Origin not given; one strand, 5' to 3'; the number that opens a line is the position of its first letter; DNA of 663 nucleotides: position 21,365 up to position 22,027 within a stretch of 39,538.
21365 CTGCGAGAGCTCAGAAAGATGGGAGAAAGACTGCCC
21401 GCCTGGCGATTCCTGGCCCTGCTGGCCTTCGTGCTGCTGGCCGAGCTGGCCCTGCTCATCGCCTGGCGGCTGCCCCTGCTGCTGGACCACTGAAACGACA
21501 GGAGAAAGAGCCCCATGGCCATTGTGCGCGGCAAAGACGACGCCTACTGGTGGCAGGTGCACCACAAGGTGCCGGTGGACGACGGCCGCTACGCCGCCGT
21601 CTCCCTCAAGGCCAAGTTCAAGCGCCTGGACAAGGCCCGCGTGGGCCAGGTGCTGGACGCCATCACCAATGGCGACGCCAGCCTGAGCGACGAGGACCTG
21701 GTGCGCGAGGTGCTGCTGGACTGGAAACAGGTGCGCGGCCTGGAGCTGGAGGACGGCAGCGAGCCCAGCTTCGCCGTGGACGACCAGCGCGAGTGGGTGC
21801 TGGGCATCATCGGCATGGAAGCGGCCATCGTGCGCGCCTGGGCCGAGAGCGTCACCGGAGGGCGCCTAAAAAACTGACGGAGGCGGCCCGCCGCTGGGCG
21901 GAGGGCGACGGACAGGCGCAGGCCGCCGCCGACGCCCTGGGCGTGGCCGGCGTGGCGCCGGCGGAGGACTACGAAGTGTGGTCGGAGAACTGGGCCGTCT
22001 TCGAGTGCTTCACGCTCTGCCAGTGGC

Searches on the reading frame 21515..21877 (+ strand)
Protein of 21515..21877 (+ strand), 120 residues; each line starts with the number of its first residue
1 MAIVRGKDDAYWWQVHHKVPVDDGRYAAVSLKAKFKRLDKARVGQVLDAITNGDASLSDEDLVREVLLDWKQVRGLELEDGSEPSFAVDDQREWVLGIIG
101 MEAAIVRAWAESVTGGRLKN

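Call 14: search_protein_families(library=phrogs, proteins=[window:21515-21877:+], max_evalue=0.01)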
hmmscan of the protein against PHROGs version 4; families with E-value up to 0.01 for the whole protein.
window:21515-21877:+ (120 aa): 1 family
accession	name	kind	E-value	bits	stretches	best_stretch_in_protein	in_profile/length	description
phrog_569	-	tail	0.00047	21.1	1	2-120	25-132/256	tail length tape measure protein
